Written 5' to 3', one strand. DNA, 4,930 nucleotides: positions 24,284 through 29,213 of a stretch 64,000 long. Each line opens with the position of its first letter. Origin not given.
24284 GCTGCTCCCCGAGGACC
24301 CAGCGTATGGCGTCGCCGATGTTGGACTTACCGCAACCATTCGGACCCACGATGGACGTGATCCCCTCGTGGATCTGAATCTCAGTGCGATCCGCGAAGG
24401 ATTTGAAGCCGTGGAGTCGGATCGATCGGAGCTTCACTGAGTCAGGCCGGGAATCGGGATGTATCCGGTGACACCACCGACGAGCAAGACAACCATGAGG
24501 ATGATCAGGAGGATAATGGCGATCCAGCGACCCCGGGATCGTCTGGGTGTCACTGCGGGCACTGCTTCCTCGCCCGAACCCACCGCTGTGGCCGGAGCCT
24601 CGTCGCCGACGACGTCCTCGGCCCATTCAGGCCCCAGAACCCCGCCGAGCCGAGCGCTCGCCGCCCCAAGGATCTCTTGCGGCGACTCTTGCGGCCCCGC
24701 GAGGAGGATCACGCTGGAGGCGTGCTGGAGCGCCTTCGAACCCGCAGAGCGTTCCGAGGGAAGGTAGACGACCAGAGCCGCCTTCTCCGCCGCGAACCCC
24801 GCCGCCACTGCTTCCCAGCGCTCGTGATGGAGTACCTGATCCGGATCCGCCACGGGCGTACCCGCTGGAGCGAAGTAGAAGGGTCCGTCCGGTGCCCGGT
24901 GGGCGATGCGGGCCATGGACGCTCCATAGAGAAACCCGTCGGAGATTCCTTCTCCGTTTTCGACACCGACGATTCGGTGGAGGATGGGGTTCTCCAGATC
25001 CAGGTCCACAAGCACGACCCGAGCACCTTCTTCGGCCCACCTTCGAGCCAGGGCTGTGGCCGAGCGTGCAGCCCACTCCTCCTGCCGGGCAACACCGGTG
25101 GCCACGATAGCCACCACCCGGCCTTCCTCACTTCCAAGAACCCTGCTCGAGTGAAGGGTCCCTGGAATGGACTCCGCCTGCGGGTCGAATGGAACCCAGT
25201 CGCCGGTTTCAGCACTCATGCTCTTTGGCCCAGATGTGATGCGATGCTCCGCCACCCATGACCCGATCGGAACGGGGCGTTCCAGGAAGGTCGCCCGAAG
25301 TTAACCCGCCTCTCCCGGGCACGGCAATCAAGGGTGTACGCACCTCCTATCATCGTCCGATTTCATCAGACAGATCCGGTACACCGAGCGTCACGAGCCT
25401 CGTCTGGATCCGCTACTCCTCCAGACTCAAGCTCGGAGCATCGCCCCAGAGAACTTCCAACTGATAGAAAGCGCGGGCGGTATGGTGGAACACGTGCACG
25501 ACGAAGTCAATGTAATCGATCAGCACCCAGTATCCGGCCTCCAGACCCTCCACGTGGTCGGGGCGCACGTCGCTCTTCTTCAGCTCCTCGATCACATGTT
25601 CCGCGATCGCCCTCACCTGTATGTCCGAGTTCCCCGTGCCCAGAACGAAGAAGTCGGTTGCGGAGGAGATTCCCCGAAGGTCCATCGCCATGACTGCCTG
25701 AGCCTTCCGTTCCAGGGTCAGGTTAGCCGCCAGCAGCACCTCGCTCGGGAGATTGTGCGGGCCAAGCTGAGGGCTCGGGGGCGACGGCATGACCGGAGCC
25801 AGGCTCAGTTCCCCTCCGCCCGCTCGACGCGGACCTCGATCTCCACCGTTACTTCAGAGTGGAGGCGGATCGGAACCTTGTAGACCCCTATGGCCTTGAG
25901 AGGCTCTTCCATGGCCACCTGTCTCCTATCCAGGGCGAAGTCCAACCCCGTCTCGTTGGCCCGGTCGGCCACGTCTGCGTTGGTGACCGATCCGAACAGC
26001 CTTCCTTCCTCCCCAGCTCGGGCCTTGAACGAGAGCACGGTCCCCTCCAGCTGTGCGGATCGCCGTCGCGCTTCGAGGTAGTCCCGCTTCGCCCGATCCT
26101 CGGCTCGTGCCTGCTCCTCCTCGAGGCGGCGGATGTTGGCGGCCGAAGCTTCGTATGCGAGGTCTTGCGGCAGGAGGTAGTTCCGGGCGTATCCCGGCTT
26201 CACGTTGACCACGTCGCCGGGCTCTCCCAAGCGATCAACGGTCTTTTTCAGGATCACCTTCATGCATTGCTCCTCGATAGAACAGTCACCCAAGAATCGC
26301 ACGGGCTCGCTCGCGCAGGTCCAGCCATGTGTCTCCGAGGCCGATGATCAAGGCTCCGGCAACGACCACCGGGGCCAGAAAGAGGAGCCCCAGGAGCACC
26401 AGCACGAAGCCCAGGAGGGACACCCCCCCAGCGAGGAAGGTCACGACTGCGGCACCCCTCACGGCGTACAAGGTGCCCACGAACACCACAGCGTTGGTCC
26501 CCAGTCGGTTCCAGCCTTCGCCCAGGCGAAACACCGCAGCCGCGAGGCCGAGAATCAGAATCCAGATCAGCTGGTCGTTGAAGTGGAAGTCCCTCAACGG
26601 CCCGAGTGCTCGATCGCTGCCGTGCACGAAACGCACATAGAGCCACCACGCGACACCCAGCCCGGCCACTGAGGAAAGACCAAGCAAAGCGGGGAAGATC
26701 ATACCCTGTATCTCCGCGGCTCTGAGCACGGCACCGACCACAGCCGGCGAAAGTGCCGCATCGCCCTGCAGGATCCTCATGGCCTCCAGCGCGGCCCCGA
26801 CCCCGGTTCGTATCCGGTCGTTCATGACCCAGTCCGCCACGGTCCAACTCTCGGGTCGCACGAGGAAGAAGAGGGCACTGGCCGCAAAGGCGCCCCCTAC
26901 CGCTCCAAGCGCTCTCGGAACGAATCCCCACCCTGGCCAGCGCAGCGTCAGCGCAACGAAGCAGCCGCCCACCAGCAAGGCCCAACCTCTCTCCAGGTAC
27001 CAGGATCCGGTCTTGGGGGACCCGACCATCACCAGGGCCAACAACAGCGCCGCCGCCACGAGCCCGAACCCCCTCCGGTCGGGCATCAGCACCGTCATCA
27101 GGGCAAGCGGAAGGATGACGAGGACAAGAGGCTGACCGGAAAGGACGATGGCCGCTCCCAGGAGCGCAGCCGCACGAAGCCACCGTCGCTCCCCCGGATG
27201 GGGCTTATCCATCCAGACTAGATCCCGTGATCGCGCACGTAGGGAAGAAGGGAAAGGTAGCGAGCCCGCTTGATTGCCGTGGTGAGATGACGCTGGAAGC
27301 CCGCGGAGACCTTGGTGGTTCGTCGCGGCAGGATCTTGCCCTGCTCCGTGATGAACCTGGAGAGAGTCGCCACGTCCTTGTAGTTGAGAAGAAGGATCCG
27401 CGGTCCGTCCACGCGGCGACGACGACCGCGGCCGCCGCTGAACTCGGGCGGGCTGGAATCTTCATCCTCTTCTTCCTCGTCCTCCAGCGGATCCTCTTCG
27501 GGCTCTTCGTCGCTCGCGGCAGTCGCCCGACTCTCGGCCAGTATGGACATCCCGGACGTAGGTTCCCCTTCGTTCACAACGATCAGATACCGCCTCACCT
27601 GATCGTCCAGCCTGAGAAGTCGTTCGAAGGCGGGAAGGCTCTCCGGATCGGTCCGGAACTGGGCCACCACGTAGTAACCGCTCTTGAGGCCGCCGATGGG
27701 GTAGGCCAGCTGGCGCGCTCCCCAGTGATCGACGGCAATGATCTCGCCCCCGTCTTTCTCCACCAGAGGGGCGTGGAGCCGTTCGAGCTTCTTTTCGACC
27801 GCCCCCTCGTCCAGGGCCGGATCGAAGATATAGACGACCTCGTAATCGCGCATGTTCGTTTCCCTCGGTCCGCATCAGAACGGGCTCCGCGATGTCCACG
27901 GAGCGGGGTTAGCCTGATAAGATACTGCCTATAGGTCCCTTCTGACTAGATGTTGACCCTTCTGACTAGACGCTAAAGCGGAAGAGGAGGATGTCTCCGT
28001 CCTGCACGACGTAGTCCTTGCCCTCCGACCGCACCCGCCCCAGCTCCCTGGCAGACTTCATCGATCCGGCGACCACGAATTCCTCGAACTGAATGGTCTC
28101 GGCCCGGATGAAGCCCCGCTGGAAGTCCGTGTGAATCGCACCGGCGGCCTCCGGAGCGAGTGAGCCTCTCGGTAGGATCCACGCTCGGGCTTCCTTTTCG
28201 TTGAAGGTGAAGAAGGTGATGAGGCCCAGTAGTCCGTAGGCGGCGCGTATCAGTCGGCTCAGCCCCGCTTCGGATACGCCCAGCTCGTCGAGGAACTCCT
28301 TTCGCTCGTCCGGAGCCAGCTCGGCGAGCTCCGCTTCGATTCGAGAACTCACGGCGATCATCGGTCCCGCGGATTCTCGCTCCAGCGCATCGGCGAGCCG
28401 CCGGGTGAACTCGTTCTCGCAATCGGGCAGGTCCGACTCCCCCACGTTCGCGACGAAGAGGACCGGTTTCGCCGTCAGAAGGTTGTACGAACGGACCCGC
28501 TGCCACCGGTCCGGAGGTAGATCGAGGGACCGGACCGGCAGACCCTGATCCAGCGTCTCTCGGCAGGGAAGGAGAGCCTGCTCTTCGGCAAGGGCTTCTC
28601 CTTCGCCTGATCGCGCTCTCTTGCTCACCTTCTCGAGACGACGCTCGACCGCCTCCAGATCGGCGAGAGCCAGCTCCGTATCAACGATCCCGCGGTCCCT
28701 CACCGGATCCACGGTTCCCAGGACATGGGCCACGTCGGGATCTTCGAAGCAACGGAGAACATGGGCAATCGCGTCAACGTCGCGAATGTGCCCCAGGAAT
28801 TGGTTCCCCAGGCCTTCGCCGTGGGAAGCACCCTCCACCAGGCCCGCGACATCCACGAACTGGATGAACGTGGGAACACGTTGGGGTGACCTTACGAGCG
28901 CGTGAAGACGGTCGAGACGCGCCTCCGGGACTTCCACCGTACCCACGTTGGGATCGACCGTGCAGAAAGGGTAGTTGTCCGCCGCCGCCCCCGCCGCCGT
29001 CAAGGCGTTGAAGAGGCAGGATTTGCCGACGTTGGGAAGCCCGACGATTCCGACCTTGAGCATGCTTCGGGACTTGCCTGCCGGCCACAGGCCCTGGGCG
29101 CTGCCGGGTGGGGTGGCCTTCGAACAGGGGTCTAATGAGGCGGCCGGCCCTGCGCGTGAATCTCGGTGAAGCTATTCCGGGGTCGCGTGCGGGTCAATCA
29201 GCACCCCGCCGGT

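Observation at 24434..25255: Degenerate ParA/MinD-like pseudo-ATPase with a C-terminal membrane anchor, translationally coupled (GTGA) to smc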

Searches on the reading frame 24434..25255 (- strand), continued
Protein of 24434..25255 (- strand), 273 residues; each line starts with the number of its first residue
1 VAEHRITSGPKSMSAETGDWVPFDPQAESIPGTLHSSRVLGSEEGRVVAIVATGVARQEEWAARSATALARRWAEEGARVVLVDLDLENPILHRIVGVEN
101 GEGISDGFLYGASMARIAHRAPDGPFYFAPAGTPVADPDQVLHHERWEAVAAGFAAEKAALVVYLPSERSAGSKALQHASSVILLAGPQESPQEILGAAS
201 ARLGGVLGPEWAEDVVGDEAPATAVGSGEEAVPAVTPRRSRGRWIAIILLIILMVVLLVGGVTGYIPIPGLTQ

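Call 38: find_homologous_proteins(query=A2, max_evalue=0.00001)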
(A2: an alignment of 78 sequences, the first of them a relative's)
Query A2 (78 sequences) (261 aa, profile of the alignment): 11 proteins with E <= 0.00001 among 8000 candidates.
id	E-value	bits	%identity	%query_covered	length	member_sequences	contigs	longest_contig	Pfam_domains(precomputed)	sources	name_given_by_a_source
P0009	3.0e-121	424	44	75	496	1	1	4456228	PF05036.19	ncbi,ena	-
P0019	5.9e-115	403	42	75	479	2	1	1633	PF05036.19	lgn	-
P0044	3.1e-112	394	38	70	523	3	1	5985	PF05036.19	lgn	-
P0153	2.9e-91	325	48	76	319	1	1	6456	-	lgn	-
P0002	6.7e-80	288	50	99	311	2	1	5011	-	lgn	-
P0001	2.8e-79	286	100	100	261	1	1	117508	-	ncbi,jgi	jgi:hypothetical protein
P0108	3.9e-74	269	36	75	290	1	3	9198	-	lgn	-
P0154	2.0e-67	247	34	75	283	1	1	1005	-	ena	-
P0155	6.5e-65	238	38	60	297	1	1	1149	-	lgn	-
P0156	1.0e-64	238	44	43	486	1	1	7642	PF05036.19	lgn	-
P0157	2.1e-46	177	44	54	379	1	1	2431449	-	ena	-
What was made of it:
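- Tried and rejected: Word-indexed search with the 78-member profile: returned only 11 proteins (call 38).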

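Call 39: list_cluster_members(proteins=[P0001, P0009, P0157])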
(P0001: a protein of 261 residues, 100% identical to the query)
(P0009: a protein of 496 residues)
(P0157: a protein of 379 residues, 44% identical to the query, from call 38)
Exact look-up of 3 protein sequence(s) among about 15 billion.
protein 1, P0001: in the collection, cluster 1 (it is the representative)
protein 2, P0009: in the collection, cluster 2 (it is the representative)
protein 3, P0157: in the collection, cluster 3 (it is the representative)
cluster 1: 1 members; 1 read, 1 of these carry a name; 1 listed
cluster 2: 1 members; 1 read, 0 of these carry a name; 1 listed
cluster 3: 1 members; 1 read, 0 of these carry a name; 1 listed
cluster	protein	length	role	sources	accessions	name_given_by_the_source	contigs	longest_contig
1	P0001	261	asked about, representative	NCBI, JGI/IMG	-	hypothetical protein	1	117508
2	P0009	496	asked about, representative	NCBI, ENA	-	-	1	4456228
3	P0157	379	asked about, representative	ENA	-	-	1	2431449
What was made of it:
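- Tried and rejected: list_cluster_members: gave no accession or name beyond 'hypothetical protein' (call 39).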

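Call 41: search_protein_families(library=pfam, alignment_id=A3, max_evalue=0.01)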
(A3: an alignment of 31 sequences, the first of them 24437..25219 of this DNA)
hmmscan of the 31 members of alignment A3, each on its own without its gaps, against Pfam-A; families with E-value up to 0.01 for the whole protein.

A. member 1, window:24437-25219:- (261 aa): 0 families

B. families by the number of members that match (of 31 scanned): 6 families
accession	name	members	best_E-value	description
PF05036.18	SPOR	11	2.8e-15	SPOR domain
PF00072.30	Response_reg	1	2.1e-18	Response regulator receiver domain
PF09454.15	Vps23_core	1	2.2e-05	Vps23 core domain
PF10161.14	DDDD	1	0.00051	Putative mitochondrial precursor protein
PF01656.29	CbiA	1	0.0021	CobQ/CobB/MinD/ParA nucleotide binding domain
PF20088.4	DUF6480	1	0.0027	Family of unknown function (DUF6480)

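Call 60: predict_structure(alignment_id=A4)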
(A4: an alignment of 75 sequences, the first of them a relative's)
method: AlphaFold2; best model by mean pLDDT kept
length: 496 residues; sequences in the alignment: 75
mean_pLDDT: 85.4   pTM: 0.59
mean pLDDT of the five models: 85.4, 85.2, 85.0, 84.4, 84.4
residues with pLDDT >= 90: 340; 70-90: 53; 50-70: 59; < 50: 44
segments of 3 or more residues with pLDDT < 50: 225-229, 231-238, 302-314, 490-496
pLDDT, mean of each block of 10 residues (from residue 1): 89 88 77 97 95 96 96 97 98 96 95 97 97 96 96 96 97 95 89 87 54 55 50 46 50 52 80 93 82 59 45 64 97 96 94 97 97 94 95 93 98 96 96 95 95 98 97 96 72 41
secondary structure, 60 per line:
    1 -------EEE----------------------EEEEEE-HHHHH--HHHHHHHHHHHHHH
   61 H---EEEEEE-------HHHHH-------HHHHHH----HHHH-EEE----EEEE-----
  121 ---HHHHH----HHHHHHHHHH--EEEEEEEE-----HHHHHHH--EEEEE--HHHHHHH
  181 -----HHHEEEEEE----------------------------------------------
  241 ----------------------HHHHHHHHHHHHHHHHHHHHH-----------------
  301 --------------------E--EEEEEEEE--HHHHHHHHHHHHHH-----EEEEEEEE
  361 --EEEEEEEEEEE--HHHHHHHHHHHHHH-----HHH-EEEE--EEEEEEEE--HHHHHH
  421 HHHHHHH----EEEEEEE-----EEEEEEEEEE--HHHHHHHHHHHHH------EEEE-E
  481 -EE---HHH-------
elements in order: E8-10 E33-38 H40-44 H47-61 E65-70 H78-82 H90-95 H100-103 E105-107 E112-115 H124-128 H133-142 E145-152 H158-164 E167-171 H174-180 E189-194 H263-283 E324-331 H334-347 E353-360 E363-373 H376-389 E399-402 E405-412 H415-427 E432-438 E444-453 H456-468 E475-478
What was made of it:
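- The AF2 model of orthologue P0009 shows a TM helix followed by two beta-alpha-beta-beta-alpha-beta modules at pLDDT about 95 (call 60).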

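Call 61: find_encoding_contigs(protein=P0002, flank=5000, max_places=2)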
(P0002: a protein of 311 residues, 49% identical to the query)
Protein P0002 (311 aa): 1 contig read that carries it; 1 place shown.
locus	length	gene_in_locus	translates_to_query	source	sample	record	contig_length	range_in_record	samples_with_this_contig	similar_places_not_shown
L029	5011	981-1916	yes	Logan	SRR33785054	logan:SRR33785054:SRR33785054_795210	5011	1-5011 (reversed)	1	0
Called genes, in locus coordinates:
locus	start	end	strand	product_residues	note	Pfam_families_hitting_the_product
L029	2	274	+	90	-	?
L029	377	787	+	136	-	PF02410:RsfS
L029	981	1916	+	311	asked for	-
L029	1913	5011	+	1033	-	?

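Call 62: find_encoding_contigs(protein=P0004, flank=5000, max_places=2)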
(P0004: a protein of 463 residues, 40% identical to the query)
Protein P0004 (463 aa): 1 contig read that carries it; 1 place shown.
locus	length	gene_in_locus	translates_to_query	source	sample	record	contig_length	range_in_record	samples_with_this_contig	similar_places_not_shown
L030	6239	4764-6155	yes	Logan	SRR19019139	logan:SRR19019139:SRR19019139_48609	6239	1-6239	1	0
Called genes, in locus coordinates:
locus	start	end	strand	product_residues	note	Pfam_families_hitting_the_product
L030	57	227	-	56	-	-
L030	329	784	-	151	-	-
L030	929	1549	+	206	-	-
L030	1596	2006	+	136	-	-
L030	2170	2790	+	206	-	PF01250:Ribosomal_S6, PF01084:Ribosomal_S18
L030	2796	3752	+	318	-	PF09991:DUF2232 (weak)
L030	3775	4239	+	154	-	PF01281:Ribosomal_L9_N, PF03948:Ribosomal_L9_C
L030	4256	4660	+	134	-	PF02410:RsfS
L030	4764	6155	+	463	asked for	PF05036:SPOR (faint)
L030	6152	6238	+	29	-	?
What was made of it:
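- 24434..24437 (-): GTGA: the stop codon of X overlaps the start codon of smc by 4 nt. It is also seen in L029 and L030 (calls 61, 62).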

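Call 65: search_protein_families(library=ncbifam, alignment_id=A2, max_evalue=0.001)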
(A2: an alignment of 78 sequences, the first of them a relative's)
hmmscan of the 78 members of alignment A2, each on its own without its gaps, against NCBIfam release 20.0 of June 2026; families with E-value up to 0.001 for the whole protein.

A. member 1, P0001 (261 aa): 4 families
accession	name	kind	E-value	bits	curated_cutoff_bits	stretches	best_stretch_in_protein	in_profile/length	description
TIGR03029.1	EpsG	equivalog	2.4e-06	26.9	313.8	1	9-151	78-218/274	chain length determinant protein tyrosine kinase EpsG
TIGR03018.1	pepcterm_TyrKin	hypoth_equivalog_domain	1.5e-05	24.4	230.65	1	47-139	46-140/207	XrtA-associated tyrosine autokinase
NF047398.1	AAA_KGGVGR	domain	2.9e-05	24.5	90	1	54-90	20-56/190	KGGVGR-motif variant AAA ATPase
NF008568.0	PRK11519.1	equivalog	0.00064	18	1068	1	56-147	546-636/720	tyrosine-protein kinase Wzc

B. families by the number of members that match (of 78 scanned): 74 families (the first 25 are shown)
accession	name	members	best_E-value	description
TIGR03018.1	pepcterm_TyrKin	42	6.1e-08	XrtA-associated tyrosine autokinase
TIGR03029.1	EpsG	41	5.8e-09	chain length determinant protein tyrosine kinase EpsG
TIGR01007.1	eps_fam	19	3.1e-07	polysaccharide biosynthesis tyrosine autokinase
NF008568.0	PRK11519.1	17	7.1e-07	tyrosine-protein kinase Wzc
TIGR01005.1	eps_transp_fam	10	7e-06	exopolysaccharide transport protein family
NF047398.1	AAA_KGGVGR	5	1.3e-05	KGGVGR-motif variant AAA ATPase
NF007350.0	PRK09841.1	3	3.5e-06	tyrosine-protein kinase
NF033761.1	gliding_GltJ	2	0.00011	adventurous gliding motility protein GltJ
TIGR02154.1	PhoB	1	5.3e-16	phosphate regulon transcriptional regulator PhoB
NF007135.0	PRK09581.1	1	9.6e-12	PleD family two-component system response regulator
NF041734.1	resp_reg_RppA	1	1.2e-11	two-component system response regulator RppA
NF040689.1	MtrAB_MtrA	1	2.9e-11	MtrAB system response regulator MtrA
NF007546.0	PRK10161.1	1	4.1e-11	phosphate response regulator transcription factor PhoB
NF008296.0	PRK11083.1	1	1.1e-10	two-component system response regulator CreB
NF007977.0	PRK10701.1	1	1.1e-10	two-component system response regulator RstA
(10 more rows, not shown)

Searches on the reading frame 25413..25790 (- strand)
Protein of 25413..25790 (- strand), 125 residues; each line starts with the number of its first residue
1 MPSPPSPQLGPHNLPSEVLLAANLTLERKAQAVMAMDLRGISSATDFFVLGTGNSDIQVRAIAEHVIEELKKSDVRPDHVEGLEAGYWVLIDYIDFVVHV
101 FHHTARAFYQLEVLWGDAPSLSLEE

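Call 22: search_protein_families(library=pfam, proteins=[window:25413-25790:-], max_evalue=0.01)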
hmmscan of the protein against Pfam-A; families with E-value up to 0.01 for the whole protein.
window:25413-25790:- (125 aa): 1 family
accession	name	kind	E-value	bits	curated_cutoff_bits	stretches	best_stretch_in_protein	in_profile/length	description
PF02410.21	RsfS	-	1.9e-28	99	21.6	1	22-115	4-98/98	Ribosomal silencing factor during starvation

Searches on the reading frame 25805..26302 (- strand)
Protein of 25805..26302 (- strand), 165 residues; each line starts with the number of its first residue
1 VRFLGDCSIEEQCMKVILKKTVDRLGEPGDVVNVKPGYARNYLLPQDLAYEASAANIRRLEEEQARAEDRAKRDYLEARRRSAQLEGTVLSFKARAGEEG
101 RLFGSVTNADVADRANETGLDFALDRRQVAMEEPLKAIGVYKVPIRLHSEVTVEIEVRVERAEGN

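Call 10: search_protein_families(library=pfam, proteins=[window:25805-26302:-], max_evalue=0.001)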
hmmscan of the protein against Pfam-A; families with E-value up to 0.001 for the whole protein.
window:25805-26302:- (165 aa): 2 families
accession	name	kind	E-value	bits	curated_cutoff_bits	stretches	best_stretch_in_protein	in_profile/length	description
PF03948.19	Ribosomal_L9_C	-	3e-25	88.9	23.2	1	77-160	2-85/86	Ribosomal protein L9, C-terminal domain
PF01281.25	Ribosomal_L9_N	-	8.8e-22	76.8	20.7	1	14-59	1-46/47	Ribosomal protein L9, N-terminal domain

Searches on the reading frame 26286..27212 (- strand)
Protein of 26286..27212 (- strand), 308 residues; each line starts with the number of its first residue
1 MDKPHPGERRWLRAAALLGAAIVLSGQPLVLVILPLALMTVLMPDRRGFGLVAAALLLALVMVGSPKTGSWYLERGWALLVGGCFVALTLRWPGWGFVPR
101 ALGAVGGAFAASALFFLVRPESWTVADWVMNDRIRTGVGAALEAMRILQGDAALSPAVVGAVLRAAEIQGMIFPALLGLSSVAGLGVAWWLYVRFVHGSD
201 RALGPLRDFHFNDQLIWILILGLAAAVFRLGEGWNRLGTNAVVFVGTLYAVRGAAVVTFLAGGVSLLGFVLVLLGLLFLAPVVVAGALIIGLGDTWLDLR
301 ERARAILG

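Call 10: search_protein_families(library=pfam, proteins=[window:26286-27212:-], max_evalue=0.001)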
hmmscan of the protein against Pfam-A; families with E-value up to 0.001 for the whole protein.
window:26286-27212:- (308 aa): 1 family
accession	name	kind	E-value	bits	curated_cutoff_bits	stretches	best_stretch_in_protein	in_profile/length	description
PF09991.14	DUF2232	-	1.7e-07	31.2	27.8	1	29-295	18-290/290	Predicted membrane protein (DUF2232)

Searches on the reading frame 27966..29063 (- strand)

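Call 10: search_protein_families(library=pfam, proteins=[window:27966-29063:-], max_evalue=0.001)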
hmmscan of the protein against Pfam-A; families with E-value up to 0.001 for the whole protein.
window:27966-29063:- (365 aa): 3 families
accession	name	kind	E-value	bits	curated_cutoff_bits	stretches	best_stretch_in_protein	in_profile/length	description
PF06071.19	YchF-GTPase_C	-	8.2e-34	116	27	1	281-363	1-83/84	Protein of unknown function (DUF933)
PF01926.29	MMR_HSR1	-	2.8e-21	76.2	21.9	1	3-106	1-85/113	50S ribosome-binding GTPase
PF02421.24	FeoB_N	-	9.7e-08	32.1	27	1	3-46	2-45/156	Ferrous iron transport protein B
